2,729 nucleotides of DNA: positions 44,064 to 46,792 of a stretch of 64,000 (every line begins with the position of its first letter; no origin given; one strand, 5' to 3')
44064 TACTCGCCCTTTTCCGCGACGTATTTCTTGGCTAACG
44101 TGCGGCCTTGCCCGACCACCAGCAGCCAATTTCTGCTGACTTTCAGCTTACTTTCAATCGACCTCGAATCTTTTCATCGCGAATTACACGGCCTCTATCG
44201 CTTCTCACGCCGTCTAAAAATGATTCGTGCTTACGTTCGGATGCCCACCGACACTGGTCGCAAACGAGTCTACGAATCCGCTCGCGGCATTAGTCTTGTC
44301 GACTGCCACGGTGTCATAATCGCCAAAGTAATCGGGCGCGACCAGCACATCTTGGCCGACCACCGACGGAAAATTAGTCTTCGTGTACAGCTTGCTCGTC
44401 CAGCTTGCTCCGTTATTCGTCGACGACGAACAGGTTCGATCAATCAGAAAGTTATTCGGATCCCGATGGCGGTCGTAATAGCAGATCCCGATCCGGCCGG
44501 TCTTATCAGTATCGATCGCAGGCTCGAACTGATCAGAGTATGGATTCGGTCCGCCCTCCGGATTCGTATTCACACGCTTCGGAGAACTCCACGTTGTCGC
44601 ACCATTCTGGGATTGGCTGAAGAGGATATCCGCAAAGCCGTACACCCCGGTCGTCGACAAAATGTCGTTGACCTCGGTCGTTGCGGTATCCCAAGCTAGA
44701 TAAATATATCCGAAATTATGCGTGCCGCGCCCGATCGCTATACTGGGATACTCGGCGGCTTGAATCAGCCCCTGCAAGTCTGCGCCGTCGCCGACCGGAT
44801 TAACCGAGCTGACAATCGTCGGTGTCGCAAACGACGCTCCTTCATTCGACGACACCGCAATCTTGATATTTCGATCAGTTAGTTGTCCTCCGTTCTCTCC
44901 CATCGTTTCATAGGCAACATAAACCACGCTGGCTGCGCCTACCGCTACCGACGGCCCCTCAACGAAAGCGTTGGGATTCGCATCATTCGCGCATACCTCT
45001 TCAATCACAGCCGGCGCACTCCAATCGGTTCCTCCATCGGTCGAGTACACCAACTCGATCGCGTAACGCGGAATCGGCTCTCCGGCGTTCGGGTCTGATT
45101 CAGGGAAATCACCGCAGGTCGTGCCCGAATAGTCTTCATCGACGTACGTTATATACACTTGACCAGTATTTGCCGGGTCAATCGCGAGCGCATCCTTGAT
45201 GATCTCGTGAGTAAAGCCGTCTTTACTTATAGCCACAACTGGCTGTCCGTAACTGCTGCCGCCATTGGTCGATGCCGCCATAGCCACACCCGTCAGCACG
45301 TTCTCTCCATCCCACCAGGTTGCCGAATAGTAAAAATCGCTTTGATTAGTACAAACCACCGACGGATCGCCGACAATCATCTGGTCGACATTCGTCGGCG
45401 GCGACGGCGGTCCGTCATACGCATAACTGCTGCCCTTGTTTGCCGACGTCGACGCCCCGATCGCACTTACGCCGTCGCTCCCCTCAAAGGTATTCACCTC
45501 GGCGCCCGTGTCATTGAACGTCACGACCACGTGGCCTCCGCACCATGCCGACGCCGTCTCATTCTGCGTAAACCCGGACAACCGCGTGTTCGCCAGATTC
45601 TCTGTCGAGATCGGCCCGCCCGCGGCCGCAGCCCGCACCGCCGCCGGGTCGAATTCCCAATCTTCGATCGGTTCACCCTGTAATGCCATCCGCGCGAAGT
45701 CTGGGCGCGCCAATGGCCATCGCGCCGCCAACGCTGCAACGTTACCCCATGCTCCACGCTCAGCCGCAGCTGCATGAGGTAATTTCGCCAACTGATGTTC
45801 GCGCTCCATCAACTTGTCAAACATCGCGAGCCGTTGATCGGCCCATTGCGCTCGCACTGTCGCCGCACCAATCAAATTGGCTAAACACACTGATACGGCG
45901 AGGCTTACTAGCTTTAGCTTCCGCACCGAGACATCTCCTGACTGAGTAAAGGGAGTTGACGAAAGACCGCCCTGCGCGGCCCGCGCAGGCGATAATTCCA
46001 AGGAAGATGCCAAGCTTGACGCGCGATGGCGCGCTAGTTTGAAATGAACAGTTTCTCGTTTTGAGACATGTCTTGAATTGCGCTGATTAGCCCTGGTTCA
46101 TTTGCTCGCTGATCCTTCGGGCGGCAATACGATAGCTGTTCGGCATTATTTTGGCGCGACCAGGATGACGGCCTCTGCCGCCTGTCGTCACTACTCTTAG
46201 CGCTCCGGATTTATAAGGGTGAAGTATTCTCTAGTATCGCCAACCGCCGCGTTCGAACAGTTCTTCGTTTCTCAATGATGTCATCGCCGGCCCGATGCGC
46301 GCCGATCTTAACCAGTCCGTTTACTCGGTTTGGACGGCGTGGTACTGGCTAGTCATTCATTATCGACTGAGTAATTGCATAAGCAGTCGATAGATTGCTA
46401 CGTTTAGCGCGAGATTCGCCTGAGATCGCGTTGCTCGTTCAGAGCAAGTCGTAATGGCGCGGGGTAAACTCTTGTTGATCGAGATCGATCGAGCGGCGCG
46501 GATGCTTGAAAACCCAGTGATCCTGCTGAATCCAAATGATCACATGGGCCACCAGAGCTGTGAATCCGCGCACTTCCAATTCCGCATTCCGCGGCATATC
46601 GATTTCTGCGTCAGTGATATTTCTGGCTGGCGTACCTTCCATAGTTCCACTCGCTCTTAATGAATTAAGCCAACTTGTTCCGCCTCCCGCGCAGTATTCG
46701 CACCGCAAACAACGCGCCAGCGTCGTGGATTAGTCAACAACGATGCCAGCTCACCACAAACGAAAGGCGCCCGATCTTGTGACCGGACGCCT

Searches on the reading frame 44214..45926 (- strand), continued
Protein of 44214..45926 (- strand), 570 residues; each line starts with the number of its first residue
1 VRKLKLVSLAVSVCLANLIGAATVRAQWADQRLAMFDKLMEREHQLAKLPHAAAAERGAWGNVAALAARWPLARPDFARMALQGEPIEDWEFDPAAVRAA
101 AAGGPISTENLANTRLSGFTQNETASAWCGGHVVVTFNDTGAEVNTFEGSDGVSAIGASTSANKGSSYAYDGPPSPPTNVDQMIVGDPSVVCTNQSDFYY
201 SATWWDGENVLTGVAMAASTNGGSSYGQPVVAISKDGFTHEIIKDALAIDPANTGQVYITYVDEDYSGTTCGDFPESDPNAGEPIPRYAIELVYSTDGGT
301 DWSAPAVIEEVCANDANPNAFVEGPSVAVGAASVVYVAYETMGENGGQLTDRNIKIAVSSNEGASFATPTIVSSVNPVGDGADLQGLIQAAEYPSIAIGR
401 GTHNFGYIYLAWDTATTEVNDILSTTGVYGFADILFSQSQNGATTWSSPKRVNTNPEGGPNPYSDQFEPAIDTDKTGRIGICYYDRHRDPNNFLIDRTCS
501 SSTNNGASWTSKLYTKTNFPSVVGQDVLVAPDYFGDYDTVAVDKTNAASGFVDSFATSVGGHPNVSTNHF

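Call 29: find_related_loci(query=A1, collection=genome_contigs, flank=6000)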
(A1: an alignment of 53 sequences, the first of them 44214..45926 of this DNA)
Query A1 (570 aa) in genome_contigs; peptide patterns used: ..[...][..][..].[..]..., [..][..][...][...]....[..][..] (x = any residue, [..] = any of these).
103 stretches matched a pattern; 70 encode a relative of the query (tblastn E <= 1e-3); 66 distinct loci.
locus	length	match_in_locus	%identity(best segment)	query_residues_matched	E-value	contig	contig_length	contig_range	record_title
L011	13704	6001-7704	51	1-570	0e+0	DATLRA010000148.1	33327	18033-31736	MAG TPA_asm: Candidatus Binataceae bacterium isolate SMAG_U13892 k141_428651, whole genome shotgun sequence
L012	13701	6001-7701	49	1-570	0e+0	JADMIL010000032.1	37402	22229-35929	MAG: Candidatus Binataceae bacterium isolate MAG011 NODE_728_length_37402_cov_10.736498, whole genome shotgun sequence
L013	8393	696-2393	50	1-570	2e-176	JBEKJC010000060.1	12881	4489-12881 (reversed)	MAG: Candidatus Binataceae bacterium isolate SPRUCE 314 SPRUCE_314_60, whole genome shotgun sequence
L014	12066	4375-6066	51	2-570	7e-171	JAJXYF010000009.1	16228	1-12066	MAG: Deltaproteobacteria bacterium isolate BP6.bin67 NODE_5427_length_16228_cov_4.569219, whole genome shotgun sequence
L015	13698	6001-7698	49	2-570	2e-172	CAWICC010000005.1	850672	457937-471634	MAG: uncultured delta proteobacterium isolate MFD09495.bin.2.82 genome assembly, contig: contig_274, whole genome shotgu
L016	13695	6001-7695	49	9-570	7e-169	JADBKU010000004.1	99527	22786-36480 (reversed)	MAG: bacterium isolate Bu91 bin.91_contig4, whole genome shotgun sequence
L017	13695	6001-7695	47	3-570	1e-165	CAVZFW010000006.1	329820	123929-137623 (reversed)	MAG: uncultured delta proteobacterium isolate MFD05513.bin.2.80 genome assembly, contig: contig_28646, whole genome shot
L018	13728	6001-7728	47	2-570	4e-161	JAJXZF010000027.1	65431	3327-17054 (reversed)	MAG: Deltaproteobacteria bacterium isolate BP7.bin41 NODE_516_length_65431_cov_3.993124, whole genome shotgun sequence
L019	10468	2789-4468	47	3-570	3e-158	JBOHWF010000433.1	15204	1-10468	MAG: Candidatus Binataceae bacterium isolate TC-B3_metabat2.bin.26 k127_60181, whole genome shotgun sequence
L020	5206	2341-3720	51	106-570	3e-152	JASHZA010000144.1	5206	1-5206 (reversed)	MAG: Candidatus Binataceae bacterium isolate JOPF297 JOPF_AWAY_contig_550544, whole genome shotgun sequence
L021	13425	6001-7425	49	91-570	3e-149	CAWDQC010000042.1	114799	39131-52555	MAG: uncultured proteobacterium isolate MFD01633.bin.2.42 genome assembly, contig: contig_59275, whole genome shotgun se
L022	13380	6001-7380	49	106-570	6e-145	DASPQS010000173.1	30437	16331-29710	MAG TPA_asm: Candidatus Binataceae bacterium isolate SMAG_U12205 k141_2591846, whole genome shotgun sequence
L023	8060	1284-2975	43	3-570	6e-143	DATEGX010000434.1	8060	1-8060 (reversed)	MAG TPA_asm: Candidatus Binataceae bacterium isolate SMAG_U8796 k141_931892, whole genome shotgun sequence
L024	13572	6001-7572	46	36-570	6e-142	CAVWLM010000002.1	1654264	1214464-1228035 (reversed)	MAG: uncultured delta proteobacterium isolate MFD04434.bin.1.44 genome assembly, contig: contig_1343, whole genome shotg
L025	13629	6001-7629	50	25-570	3e-171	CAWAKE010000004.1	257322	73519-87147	MAG: uncultured delta proteobacterium isolate MFD02416.bin.1.126 genome assembly, contig: contig_52124, whole genome sho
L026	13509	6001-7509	46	38-551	9e-138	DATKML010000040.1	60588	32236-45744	MAG TPA_asm: Candidatus Binataceae bacterium isolate SMAG_U14710 k141_4811608, whole genome shotgun sequence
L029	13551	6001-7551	45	40-570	2e-134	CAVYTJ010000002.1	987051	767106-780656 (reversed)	MAG: uncultured delta proteobacterium isolate MFD06092.bin.1.266 genome assembly, contig: contig_10710, whole genome sho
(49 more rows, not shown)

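Call 34: predict_structure(alignment_id=A1)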
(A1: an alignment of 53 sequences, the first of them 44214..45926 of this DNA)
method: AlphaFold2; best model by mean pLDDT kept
length: 570 residues; sequences in the alignment: 53
mean_pLDDT: 86.0   pTM: 0.87
mean pLDDT of the five models: 86.0, 85.5, 85.3, 84.5, 81.2
residues with pLDDT >= 90: 295; 70-90: 211; 50-70: 44; < 50: 20
segments of 3 or more residues with pLDDT < 50: 85-102
pLDDT, mean of each block of 10 residues (from residue 1): 73 69 70 87 81 65 88 86 50 41 64 72 92 93 85 93 89 90 91 96 92 96 94 94 93 95 94 90 93 96 98 91 94 96 89 96 97 90 62 91 94 91 80 95 95 85 88 94 85 86 94 85 80 71 91 86 83
secondary structure, 60 per line:
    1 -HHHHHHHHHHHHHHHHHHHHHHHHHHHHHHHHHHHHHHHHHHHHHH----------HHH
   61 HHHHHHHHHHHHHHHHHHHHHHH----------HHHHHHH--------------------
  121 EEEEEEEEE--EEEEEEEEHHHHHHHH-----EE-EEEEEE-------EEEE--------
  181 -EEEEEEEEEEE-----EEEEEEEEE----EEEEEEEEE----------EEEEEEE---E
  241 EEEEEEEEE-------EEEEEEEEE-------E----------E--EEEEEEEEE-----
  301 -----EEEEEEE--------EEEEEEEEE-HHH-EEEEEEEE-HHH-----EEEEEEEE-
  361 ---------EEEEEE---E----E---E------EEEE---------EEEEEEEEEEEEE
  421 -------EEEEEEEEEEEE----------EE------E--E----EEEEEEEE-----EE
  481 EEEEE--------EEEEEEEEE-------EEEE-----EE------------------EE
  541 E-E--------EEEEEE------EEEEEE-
elements in order: H2-47 H58-83 H94-100 E121-129 E132-139 H140-147 E156-161 E169-172 E182-192 E198-206 E211-219 E230-236 E240-249 E257-265 E287-295 E306-312 E321-329 E335-342 E352-359 E370-375 E395-398 E408-420 E428-439 E466-473 E479-485 E494-502 E510-513 E539-541 E552-557 E564-569

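Call 38: fold_search(model_id=the predicted structure, library=pdb)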
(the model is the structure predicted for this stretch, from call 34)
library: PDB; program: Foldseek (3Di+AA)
matches with E <= 10: 996; with E <= 0.001: 299
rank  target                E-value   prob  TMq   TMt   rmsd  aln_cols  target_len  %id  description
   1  4fj6_C                3.8e-12  1.00  0.40  0.43   7.0       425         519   13  Crystal structure of a glycoside hydrolase family 33, candidate sialidase (BDI_2946) from Parabacteroides distasonis A (released 2012-07-25)
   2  6mrx_D                3.8e-12  1.00  0.39  0.42   6.8       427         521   12  Sialidase26 apo (released 2019-10-02)
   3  4bbw                  4.2e-12  1.00  0.39  0.42   6.8       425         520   12  The crystal structure of Sialidase VPI 5482 (BTSA) from Bacteroides thetaiotaomicron (released 2013-08-14)
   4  4fj6_B                5.4e-12  1.00  0.40  0.43   9.3       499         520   11  Crystal structure of a glycoside hydrolase family 33, candidate sialidase (BDI_2946) from Parabacteroides distasonis A (released 2012-07-25)
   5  6mrv_A                6.0e-12  1.00  0.39  0.42   6.8       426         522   13  Sialidase26 co-crystallized with DANA (released 2019-10-02)
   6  9db6_A                6.0e-12  1.00  0.39  0.42   8.7       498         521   11  Sialidase682 co-crystallized with inhibitor DANA (released 2025-07-02)
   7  4q6k_A                6.4e-12  1.00  0.39  0.42   8.1       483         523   11  Crystal structure of a putative neuraminidase (BACCAC_01090) from Bacteroides caccae ATCC 43185 at 1.90 A resolution ( (released 2014-10-01)
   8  4fj6_D                6.7e-12  1.00  0.39  0.42   7.0       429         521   13  Crystal structure of a glycoside hydrolase family 33, candidate sialidase (BDI_2946) from Parabacteroides distasonis A (released 2012-07-25)
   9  6myv_C                8.7e-12  1.00  0.39  0.41   7.0       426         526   12  Sialidase26 co-crystallized with DANA-Gc (released 2019-10-02)
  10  6mnj_A                1.0e-11  1.00  0.39  0.43  10.9       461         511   12  Hadza microbial sialidase Hz136 (released 2019-10-02)
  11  4fj6_A                1.5e-11  1.00  0.40  0.43   6.9       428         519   13  Crystal structure of a glycoside hydrolase family 33, candidate sialidase (BDI_2946) from Parabacteroides distasonis A (released 2012-07-25)
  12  7qxo_A                2.4e-11  1.00  0.39  0.42   7.5       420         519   14  The structure of T. forsythia NanH (released 2022-12-07)
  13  2ya7_A                2.7e-11  1.00  0.38  0.45   9.2       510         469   14  Crystal structure of Streptococcus pneumoniae NanA (TIGR4) in complex with Zanamivir (released 2011-04-27)
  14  7lbu                  3.4e-11  1.00  0.37  0.52   7.2       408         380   14  Crystal structure of the Propionibacterium acnes surface sialidase (released 2021-12-08)
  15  7qy9_A                3.6e-11  1.00  0.39  0.42   6.9       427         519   13  The structure of T.forsythia NanH with oseltamivir (released 2022-12-07)
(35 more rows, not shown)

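Call 53: search_protein_families(library=pfam, proteins=[L029:7749-8684:+, L014:6078-7964:+], max_evalue=0.001)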
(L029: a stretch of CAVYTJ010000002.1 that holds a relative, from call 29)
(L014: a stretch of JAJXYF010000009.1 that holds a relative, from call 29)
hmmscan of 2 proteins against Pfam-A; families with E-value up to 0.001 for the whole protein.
L029:7749-8684:+ (311 aa): 2 families
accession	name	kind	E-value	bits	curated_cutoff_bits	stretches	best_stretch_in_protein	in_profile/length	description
PF07811.17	TadE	-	0.00045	20.7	22.9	1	23-58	7-42/43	TadE-like protein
PF13400.11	Tad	-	0.00095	19.9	22.3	1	18-62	2-45/47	Putative Flp pilus-assembly TadE/G-like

L014:6078-7964:+ (628 aa): 3 families
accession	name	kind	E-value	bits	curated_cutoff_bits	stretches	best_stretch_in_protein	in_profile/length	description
PF13205.12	Big_5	-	1.6e-64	215.7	23.6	3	190-293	1-105/105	Bacterial Ig-like domain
PF11999.13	Ice_binding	-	2.3e-54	184.6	28.7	1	430-623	1-207/208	Ice-binding-like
PF04234.18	CopC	-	7.5e-06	27.3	23.3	0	89-163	4-74/92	CopC domain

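Call 56: search_protein_families(library=ncbifam, proteins=[window:44214-45926:-], max_evalue=0.01)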
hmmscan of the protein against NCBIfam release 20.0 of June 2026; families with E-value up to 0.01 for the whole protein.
window:44214-45926:- (570 aa): 0 families

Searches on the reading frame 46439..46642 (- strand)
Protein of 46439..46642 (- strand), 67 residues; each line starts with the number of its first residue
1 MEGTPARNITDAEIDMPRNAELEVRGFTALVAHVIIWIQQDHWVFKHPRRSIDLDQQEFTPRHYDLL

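Call 10: search_protein_families(library=pfam, proteins=[window:46439-46642:-], max_evalue=0.01)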
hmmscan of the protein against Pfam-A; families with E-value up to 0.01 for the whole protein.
window:46439-46642:- (67 aa): 0 families

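Call 30: find_homologous_proteins(query=window:46442-46642:-, max_evalue=10)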
Query seq(67 aa) (67 aa): 7 proteins with E <= 10 among 7 candidates.
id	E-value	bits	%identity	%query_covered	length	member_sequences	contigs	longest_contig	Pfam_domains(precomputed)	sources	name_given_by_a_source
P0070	2.5e-39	149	100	100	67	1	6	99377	-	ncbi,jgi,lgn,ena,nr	ncbi:MAG TPA: hypothetical protein VMU41_09170 [Candidatus Binataceae bacterium]|nr:hypothetical pro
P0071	3.9e-31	123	82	100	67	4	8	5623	-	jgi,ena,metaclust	jgi:hypothetical protein|metaclust:\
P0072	1.3e-26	109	80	90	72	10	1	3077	-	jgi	jgi:hypothetical protein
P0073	1.4e-25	106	72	97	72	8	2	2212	-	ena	-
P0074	2.0e-19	86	66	96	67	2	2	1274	-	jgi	jgi:hypothetical protein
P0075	1.4e-17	80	70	84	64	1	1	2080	-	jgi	jgi:hypothetical protein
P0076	1.7e-17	80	57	100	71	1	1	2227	-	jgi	jgi:hypothetical protein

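Call 56: search_protein_families(library=ncbifam, proteins=[window:46439-46642:-], max_evalue=0.01)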
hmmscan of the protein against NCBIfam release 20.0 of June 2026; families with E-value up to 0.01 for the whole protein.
window:46439-46642:- (67 aa): 0 families

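Call 67: search_protein_representatives(alignment_id=A3)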
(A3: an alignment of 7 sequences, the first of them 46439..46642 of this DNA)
Query: 7 sequences, 67 profile positions. Proteins with E-value up to 0.001 (for the whole library): 4; up to 1e-10: 1; up to 1e-30: 1. The best 4 are listed.
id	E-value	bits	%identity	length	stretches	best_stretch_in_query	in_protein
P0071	3.1e-39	148.7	-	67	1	1-67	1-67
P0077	4.2e-06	42.5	-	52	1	1-36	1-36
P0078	2.9e-05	39.9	-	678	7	26-44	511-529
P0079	1.4e-04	37.6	-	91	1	1-63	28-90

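Call 72: predict_structure(alignment_id=A3)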
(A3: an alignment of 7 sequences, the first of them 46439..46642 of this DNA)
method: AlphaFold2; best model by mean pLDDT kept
length: 67 residues; sequences in the alignment: 7
mean_pLDDT: 63.6   pTM: 0.33
mean pLDDT of the five models: 63.6, 61.1, 59.6, 59.2, 57.6
residues with pLDDT >= 90: 4; 70-90: 16; 50-70: 37; < 50: 10
segments of 3 or more residues with pLDDT < 50: 57-59, 63-67
pLDDT, mean of each block of 10 residues (from residue 1): 53 59 80 87 62 52 48
secondary structure, 60 per line:
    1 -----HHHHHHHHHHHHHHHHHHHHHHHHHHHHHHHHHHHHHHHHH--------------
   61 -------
elements in order: H6-46
